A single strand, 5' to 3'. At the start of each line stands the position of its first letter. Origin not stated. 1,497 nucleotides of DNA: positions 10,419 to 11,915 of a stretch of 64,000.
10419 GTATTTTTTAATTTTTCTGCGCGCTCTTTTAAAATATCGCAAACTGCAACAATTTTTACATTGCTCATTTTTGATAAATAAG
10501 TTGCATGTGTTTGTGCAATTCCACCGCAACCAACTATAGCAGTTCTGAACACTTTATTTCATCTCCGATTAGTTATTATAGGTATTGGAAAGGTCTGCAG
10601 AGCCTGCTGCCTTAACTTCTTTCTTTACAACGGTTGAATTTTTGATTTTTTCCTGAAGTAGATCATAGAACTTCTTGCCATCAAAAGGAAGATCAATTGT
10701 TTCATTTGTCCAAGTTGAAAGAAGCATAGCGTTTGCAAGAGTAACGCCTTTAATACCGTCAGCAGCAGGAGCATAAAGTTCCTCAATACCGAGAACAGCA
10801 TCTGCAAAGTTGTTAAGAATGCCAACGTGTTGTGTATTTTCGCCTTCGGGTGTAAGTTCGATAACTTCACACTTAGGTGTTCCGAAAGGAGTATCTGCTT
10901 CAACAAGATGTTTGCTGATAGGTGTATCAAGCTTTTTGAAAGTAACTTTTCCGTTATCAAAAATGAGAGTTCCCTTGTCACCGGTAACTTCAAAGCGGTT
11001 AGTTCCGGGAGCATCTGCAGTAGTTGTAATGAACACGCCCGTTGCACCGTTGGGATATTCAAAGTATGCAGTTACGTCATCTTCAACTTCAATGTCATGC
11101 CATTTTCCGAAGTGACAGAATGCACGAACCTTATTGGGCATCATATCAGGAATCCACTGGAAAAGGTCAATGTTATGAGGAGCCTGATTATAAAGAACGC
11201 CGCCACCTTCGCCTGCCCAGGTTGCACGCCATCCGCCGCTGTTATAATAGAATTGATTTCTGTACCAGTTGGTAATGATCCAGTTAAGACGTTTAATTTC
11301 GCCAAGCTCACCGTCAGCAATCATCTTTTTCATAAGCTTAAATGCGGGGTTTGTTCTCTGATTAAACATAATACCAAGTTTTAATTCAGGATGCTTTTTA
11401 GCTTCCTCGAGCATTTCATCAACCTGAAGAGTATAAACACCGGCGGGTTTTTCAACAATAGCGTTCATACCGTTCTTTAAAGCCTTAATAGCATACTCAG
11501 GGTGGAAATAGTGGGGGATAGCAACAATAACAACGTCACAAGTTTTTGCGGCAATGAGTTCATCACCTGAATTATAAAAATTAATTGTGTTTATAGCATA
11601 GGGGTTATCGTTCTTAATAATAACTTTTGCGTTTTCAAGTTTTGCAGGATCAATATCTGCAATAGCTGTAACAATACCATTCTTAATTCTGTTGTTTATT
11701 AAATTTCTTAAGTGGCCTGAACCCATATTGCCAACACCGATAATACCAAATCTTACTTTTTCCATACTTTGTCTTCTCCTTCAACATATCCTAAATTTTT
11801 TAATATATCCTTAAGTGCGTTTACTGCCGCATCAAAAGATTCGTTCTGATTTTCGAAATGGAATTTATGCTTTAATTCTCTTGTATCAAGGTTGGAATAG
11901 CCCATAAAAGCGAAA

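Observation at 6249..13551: Seven-gene operon joins an Lgd/Dgp-type module (2 TIM-barrel 'isomerases' + 2 Gfo/Idh/MocA oxidoreductases) to uxaC-uxuA-uxuB: candidate non-hydrolytic route for uronic-acid glycosides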

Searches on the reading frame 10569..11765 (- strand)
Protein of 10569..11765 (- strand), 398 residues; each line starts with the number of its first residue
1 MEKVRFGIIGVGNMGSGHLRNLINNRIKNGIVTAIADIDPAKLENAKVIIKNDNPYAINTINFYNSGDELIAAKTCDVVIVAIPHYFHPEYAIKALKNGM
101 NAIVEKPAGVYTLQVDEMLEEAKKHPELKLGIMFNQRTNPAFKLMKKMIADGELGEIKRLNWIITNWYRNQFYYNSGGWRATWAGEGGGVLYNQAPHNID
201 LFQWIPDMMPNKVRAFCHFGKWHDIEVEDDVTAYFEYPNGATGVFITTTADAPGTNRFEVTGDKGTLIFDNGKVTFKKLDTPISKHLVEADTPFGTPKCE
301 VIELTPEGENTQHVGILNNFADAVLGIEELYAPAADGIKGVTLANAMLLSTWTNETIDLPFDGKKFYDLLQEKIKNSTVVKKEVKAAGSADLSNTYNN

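Call 3: search_protein_families(library=pfam, proteins=[window:10569-11765:-])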
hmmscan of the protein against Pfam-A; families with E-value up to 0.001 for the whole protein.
window:10569-11765:- (398 aa): 5 families
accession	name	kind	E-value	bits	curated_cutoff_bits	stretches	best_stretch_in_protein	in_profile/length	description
PF22725.1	GFO_IDH_MocA_C3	-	2.4e-29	102.3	27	1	142-267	1-123/124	GFO/IDH/MocA C-terminal domain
PF02894.22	GFO_IDH_MocA_C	-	1.3e-20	74.6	22.9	1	146-357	1-216/218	Oxidoreductase family, C-terminal alpha/beta domain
PF01408.29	GFO_IDH_MocA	-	9.2e-19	68.7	24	1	4-126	1-113/120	Oxidoreductase family, NAD-binding Rossmann fold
PF02629.25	CoA_binding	-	4.2e-05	24.7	22.3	1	4-104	4-92/97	CoA binding domain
PF03807.23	F420_oxidored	-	0.00026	22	21.6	1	6-92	2-76/94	NADP oxidoreductase coenzyme F420-dependent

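Call 4: search_protein_families(library=ncbifam, proteins=[window:10569-11765:-])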
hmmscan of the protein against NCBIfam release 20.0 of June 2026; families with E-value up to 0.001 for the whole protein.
window:10569-11765:- (398 aa): 9 families
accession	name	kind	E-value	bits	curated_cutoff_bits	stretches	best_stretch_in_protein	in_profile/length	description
TIGR04380.1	myo_inos_iolG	equivalog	1.8e-24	86.3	355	1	3-355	1-327/330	inositol 2-dehydrogenase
NF040723.1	UDP-GlcNAcDh_Arch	equivalog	8.1e-21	74.8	450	1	4-277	1-245/302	UDP-N-acetylglucosamine 3-dehydrogenase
NF052479.1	LevoglcsnDh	equivalog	1e-17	63.9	650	1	62-205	60-201/386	levoglucosan dehydrogenase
NF008607.0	PRK11579.1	subfamily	2.1e-14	53.3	330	1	51-267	44-247/346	oxidoreductase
NF041392.1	XylDh_Gfo6_Halo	equivalog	4.1e-14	52.1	350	1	3-358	16-349/350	D-xylose 1-dehydrogenase Gfo6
NF052679.1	InsChiInosDhIolG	equivalog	1.2e-13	50.9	540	1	4-157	3-148/343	bifunctional inositol 2-dehydrogenase/D-chiro-inositol 1-dehydrogenase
NF007574.0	PRK10206.1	equivalog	5.2e-10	38.9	352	1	58-163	48-152/345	oxidoreductase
NF058561.1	BT_2158_fam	equivalog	1.4e-06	27.2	750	1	4-161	36-181/487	glycoside 3-dehydrogenase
NF058563.1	BT_2159_fam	equivalog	0.00015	20.9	650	1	4-158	1-144/350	disaccharide 3-dehydrogenase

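Call 10: search_solved_structures(query=window:10569-11765:-, max_evalue=0.001)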
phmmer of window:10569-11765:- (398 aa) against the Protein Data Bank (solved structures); distinct sequences matched with E-value up to 0.001: 70 (the best 60 are shown).
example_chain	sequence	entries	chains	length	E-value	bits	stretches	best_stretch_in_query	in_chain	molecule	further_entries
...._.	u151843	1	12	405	1.3e-89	304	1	1-375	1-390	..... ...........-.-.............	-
3q2i_A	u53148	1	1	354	6.2e-26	94.3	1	3-267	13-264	dehydrogenase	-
3q2k_A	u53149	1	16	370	3e-23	85.5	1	3-269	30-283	oxidoreductase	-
3cea_A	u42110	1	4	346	1.4e-19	73.4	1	4-211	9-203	Myo-inositol 2-dehydrogenase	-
1evj_A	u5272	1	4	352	1.9e-16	63.1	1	42-355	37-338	GLUCOSE-FRUCTOSE OXIDOREDUCTASE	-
1ofg_A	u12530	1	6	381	3e-16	62.4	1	43-354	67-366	GLUCOSE-FRUCTOSE OXIDOREDUCTASE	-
1ryd_A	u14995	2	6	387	3.1e-16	62.3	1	43-354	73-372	glucose-fructose oxidoreductase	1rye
3moi_A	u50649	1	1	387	3.2e-16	62.3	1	3-217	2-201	Probable dehydrogenase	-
1h6a_A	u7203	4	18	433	4.5e-16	61.8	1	43-354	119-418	PRECURSOR FORM OF GLUCOSE-FRUCTOSE OXIDOREDUCTASE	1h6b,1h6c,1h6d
8qc2_A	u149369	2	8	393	6.3e-14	54.8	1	3-230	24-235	Gfo/Idh/MocA family oxidoreductase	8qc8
4gqa_A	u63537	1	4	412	1.4e-13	53.6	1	60-205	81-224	NAD binding Oxidoreductase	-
4mkx_A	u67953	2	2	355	8.2e-13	51.1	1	3-215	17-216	Inositol dehydrogenase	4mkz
4n54_A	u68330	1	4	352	8.9e-13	51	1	3-215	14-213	Inositol dehydrogenase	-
3e18_A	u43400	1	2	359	8.9e-13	51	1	5-274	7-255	oxidoreductase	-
6a3f_A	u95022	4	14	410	1e-12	50.8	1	70-205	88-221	Putative dehydrogenase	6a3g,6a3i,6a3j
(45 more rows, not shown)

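Call 15: search_solved_structures(query=window:10569-11765:-, max_evalue=1e-30, show_alignments=1)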
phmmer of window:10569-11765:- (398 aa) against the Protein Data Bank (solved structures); distinct sequences matched with E-value up to 1e-30: 1.
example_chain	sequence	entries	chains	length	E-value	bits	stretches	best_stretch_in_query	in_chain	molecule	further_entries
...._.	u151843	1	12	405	1.3e-89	304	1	1-375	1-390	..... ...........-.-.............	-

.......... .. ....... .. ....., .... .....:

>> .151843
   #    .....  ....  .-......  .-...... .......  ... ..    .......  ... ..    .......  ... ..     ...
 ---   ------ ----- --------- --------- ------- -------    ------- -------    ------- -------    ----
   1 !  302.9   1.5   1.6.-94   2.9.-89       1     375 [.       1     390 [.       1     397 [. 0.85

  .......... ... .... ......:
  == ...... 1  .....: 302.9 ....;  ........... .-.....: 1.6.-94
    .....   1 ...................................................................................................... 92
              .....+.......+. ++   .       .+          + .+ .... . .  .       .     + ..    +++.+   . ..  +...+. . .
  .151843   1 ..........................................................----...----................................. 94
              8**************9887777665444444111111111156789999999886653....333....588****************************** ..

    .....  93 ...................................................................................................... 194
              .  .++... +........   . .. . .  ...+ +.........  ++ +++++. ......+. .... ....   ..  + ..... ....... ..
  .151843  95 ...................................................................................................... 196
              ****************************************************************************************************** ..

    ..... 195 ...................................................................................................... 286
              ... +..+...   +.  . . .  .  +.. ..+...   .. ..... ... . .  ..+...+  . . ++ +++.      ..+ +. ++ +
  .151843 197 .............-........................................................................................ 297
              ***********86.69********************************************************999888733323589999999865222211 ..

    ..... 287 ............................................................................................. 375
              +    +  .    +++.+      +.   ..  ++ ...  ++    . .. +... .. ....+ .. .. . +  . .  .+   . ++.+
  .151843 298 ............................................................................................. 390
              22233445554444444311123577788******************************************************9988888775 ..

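Call 28: find_homologous_proteins(query=window:10569-11765:-, max_evalue=1e-40)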
Query window:10569-11765:- (398 aa): 8000 proteins with E <= 1e-40 among 8000 candidates; the best 120 are listed.
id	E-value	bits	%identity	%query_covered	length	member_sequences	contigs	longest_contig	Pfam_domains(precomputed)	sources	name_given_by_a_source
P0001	2.4e-272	921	100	100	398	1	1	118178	PF01408.29,PF22725.2,PF02894.23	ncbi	-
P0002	5.7e-266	900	97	100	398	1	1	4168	PF01408.29,PF22725.2,PF02894.23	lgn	-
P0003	3.4e-265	897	97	100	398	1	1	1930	PF01408.29,PF22725.2,PF02894.23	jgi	-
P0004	5.9e-264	893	96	100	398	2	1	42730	PF01408.29,PF22725.2,PF02894.23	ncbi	-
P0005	9.0e-250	846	90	100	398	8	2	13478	PF01408.29,PF22725.2,PF02894.23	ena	-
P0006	1.3e-236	803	85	100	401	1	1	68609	PF01408.29,PF22725.2,PF02894.23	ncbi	-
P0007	1.9e-235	799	86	100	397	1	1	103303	PF02629.26,PF01408.29,PF22725.2,PF02894.23,PF03807.24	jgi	jgi:predicted dehydrogenase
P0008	4.9e-233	791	86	100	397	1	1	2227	PF01408.29,PF22725.2,PF02894.23,PF03807.24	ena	-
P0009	2.1e-216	736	79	100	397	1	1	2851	PF01408.29,PF22725.2,PF02894.23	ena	-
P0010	3.9e-210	716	76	100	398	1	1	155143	PF01408.29,PF22725.2,PF02894.23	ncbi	-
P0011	1.9e-206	704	75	100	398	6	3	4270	PF01408.29,PF22725.2,PF02894.23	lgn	-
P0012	3.4e-202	690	74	100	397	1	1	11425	PF01408.29,PF22725.2,PF02894.23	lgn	-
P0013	3.4e-195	667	72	100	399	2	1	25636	PF01408.29,PF22725.2,PF02894.23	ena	-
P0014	7.9e-194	662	72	100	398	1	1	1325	PF01408.29,PF22725.2,PF02894.23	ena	-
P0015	8.9e-193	659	71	100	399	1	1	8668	PF01408.29,PF22725.2,PF02894.23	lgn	-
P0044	4.6e-158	544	63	95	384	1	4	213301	PF01408.29,PF22725.2,PF02894.23,PF03807.24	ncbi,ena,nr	ncbi:MAG: Gfo/Idh/MocA family oxidoreductase [Clostridia bacterium]|nr:Gfo/Idh/MocA family oxidoredu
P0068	4.9e-155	534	59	99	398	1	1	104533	PF01408.29,PF22725.2,PF02894.23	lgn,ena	-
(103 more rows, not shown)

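Call 30: find_related_loci(query=A1, collection=genome_contigs, flank=10000)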
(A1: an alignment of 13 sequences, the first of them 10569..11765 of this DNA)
Query A1 (398 aa) in genome_contigs; peptide patterns used: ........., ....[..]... (x = any residue, [..] = any of these).
600 stretches matched a pattern (row limit reached: there are more); 598 encode a relative of the query (tblastn E <= 1e-3); the best 80 are kept; 80 distinct loci.
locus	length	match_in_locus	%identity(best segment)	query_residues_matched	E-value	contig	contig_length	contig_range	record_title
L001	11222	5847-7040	87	1-398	0e+0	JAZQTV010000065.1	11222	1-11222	MAG: Clostridia bacterium isolate T1900045185_TC20190181.MAGScoT_cleanbin_000015 SGB_5266_k141_2369972, whole genome sho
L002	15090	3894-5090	72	1-398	0e+0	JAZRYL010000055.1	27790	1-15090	MAG: Clostridia bacterium isolate T1900044950_TA20190003.MAGScoT_cleanbin_000006 SGB_3589_k141_509407, whole genome shot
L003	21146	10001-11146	73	1-383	0e+0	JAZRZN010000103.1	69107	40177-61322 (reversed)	MAG: Clostridia bacterium isolate T1900044948_TA20190001.MAGScoT_cleanbin_000011 SGB_3505_k141_13802, whole genome shotg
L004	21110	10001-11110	61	1-377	1e-158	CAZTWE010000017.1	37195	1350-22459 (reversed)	MAG TPA_asm: uncultured Ruminococcus sp. isolate SRP315200_co1_337 genome assembly, contig: NODE_1412_length_37195_cov_2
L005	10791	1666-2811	59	1-387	2e-151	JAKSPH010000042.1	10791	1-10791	MAG: Clostridia bacterium isolate Horse_feces198 MAG198_42, whole genome shotgun sequence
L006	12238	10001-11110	58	1-377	4e-151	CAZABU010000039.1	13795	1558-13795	MAG TPA_asm: uncultured Ruminococcus sp. isolate SRP315200_co1_951 genome assembly, contig: NODE_9254_length_13795_cov_6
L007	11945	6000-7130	59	2-382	2e-144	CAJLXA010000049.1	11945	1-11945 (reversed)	MAG TPA_asm: uncultured Clostridiales bacterium isolate ERR321584-bin.35 genome assembly, contig: NODE_3495_length_11945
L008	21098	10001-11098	57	1-374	6e-144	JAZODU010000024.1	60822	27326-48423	MAG: Eubacteriales bacterium isolate T1900044751_TS20190417.MAGScoT_cleanbin_000017 SGB_2214_k141_4227301, whole genome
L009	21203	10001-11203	54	1-397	2e-140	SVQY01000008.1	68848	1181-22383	MAG: Oscillospiraceae bacterium isolate SIG629 NODE_2373_length_68848_cov_2.010943, whole genome shotgun sequence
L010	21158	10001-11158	52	1-396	5e-138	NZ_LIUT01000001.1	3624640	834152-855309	Paenibacillus solani strain FJAT-22460 super7, whole genome shotgun sequence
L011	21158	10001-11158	52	1-396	5e-137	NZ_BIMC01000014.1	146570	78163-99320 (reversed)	Paenibacillus glucanolyticus NBRC 15330 PGL02S_CON000014, whole genome shotgun sequence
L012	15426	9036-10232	52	1-397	6e-136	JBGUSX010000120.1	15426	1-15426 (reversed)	MAG: Eubacteriales bacterium isolate fecal_MAG_83 fecal_MAG_83_contig_0120, whole genome shotgun sequence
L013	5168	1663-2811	53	4-396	2e-135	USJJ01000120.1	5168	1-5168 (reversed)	uncultured Ruminococcus sp. isolate UMGS1778 genome assembly, contig: NODE_9169_length_5168_cov_2.256796, whole genome s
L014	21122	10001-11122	53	1-382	4e-134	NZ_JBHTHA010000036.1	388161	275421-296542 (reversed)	Paenibacillus sp. GCM10027628 strain CGMCC 1.60093 GCM70027628_59, whole genome shotgun sequence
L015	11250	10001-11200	52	1-398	6e-134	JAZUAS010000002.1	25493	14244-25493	MAG: Eubacteriales bacterium isolate T1900045319_YK20190008.MAGScoT_cleanbin_000024 SGB_6338_k141_1829966, whole genome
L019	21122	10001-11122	53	1-382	4e-133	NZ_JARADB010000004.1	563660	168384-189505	Paenibacillus sp. MAHUQ-63 GCM70023248_15, whole genome shotgun sequence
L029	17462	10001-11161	51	1-398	1e-130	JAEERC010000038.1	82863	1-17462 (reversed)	MAG: Clostridiaceae bacterium isolate Tb.RUG.35 k141_7597730_flag=0_multi=16.9906_len=82863, whole genome shotgun sequen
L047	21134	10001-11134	51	1-386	4e-128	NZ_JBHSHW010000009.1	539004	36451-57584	Paenibacillus sp. GCM10023252 strain CGMCC 1.19063 GCM70023252_46, whole genome shotgun sequence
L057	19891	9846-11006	48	1-398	5e-127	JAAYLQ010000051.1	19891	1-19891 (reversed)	MAG: Bacillota bacterium isolate AS15tlH2ME_94 17003_AS15, whole genome shotgun sequence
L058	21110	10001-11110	51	1-379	6e-127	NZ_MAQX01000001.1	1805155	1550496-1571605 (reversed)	Bacillus sp. FJAT-26390 scaffold1, whole genome shotgun sequence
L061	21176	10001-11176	49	1-398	4e-126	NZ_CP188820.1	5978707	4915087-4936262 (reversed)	Paenibacillus sp. FA6 chromosome, complete genome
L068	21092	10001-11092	52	1-373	2e-125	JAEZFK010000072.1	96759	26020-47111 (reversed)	MAG: Bacillota bacterium isolate OH_CBrB_49 k127_3146386, whole genome shotgun sequence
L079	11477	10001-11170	49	2-396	4e-125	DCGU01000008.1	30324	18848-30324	MAG TPA_asm: Clostridiales bacterium UBA1770 UBA1770_contig_104173, whole genome shotgun sequence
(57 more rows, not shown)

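Call 33: search_protein_families(library=pfam, proteins=[L047:11179-12264:+, L061:9116-9982:+, L057:16331-17356:+, L058:16572-17453:+, L029:9143-11164:+, L068:17048-17977:+, L019:12423-14129:+, L019:14119-16146:+, L079:8393-9850:+, L007:1425-3305:-], max_evalue=0.00001)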
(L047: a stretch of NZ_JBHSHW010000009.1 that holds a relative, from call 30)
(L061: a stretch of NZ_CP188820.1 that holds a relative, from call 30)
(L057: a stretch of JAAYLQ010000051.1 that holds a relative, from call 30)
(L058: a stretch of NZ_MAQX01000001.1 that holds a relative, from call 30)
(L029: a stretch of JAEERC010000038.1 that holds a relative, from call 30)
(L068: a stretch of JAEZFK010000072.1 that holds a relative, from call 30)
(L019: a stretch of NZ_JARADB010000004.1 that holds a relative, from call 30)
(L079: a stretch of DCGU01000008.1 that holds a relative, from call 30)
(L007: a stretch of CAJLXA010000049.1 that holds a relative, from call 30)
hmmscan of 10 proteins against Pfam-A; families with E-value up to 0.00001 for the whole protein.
L047:11179-12264:+ (361 aa): 2 families
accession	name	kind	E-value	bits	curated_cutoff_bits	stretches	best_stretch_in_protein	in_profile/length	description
PF22725.1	GFO_IDH_MocA_C3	-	5.8e-19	68.7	27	1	155-281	4-124/124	GFO/IDH/MocA C-terminal domain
PF02894.22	GFO_IDH_MocA_C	-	6.4e-11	42.9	22.9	1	157-286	2-129/218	Oxidoreductase family, C-terminal alpha/beta domain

L061:9116-9982:+ (288 aa): 1 family
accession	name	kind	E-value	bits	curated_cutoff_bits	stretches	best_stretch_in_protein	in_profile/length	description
PF01261.30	AP_endonuc_2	-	1.3e-24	87.7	31.1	1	66-283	31-248/249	Xylose isomerase-like TIM barrel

L057:16331-17356:+ (341 aa): 1 family
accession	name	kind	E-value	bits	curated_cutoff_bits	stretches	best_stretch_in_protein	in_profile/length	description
PF00294.29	PfkB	-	5.2e-39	134.8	25.8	1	3-320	2-297/302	pfkB family carbohydrate kinase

L058:16572-17453:+ (293 aa): 0 families

L029:9143-11164:+ (673 aa): 4 families
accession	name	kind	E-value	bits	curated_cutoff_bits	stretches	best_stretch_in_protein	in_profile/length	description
PF22725.1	GFO_IDH_MocA_C3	-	5.3e-28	97.9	27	1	419-543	1-123/124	GFO/IDH/MocA C-terminal domain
PF01408.29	GFO_IDH_MocA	-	1.1e-19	71.7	24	1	290-409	1-118/120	Oxidoreductase family, NAD-binding Rossmann fold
PF01261.30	AP_endonuc_2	-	5.9e-19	69.2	31.1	1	38-239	20-230/249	Xylose isomerase-like TIM barrel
PF02894.22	GFO_IDH_MocA_C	-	2.2e-14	54.2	22.9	1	423-635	1-218/218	Oxidoreductase family, C-terminal alpha/beta domain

L068:17048-17977:+ (309 aa): 1 family
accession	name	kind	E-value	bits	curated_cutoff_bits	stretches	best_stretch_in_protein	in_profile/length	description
PF00528.27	BPD_transp_1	-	6.9e-11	42.6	26.4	1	84-296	19-171/184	Binding-protein-dependent transport system inner membrane component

L019:12423-14129:+ (568 aa): 4 families
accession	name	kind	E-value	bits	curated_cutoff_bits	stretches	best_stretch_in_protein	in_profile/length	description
PF16203.11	ERCC3_RAD25_C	-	3.6e-43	148.1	27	1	364-556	1-199/248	ERCC3/RAD25/XPB C-terminal helicase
PF13625.11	Helicase_C_3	-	9.9e-29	100.3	34.2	1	9-131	1-120/125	Helicase conserved C-terminal domain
PF04851.21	ResIII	-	4.4e-18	66.2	22.5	1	187-339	2-163/164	Type III restriction enzyme, res subunit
PF00271.37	Helicase_C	-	3.4e-14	53.5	23.5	1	408-511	2-109/110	Helicase conserved C-terminal domain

L019:14119-16146:+ (675 aa): 1 family
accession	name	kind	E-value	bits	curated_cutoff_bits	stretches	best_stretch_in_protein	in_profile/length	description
PF13625.11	Helicase_C_3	-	5.1e-21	75.4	34.2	1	390-509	2-124/125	Helicase conserved C-terminal domain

L079:8393-9850:+ (485 aa): 3 families
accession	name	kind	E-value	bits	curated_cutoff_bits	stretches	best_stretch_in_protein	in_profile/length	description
PF13365.12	Trypsin_2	-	6.1e-20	72.9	27.6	1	172-336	1-144/144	Trypsin-like peptidase domain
PF00089.32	Trypsin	-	4.4e-13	50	20.6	1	186-358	35-216/220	Trypsin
PF13180.12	PDZ_2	-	7.7e-08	33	27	1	380-477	1-80/80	PDZ domain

L007:1425-3305:- (626 aa): 2 families
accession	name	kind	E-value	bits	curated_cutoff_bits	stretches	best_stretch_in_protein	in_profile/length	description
PF13292.11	DXP_synthase_N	-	7.6e-102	340.7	21.2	1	6-280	1-274/274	1-deoxy-D-xylulose-5-phosphate synthase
PF02779.29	Transket_pyr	-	6.5e-39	133.8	27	1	312-466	6-168/174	Transketolase, pyrimidine binding domain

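Call 35: find_encoding_contigs(protein=P0001, flank=10000, max_places=3)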
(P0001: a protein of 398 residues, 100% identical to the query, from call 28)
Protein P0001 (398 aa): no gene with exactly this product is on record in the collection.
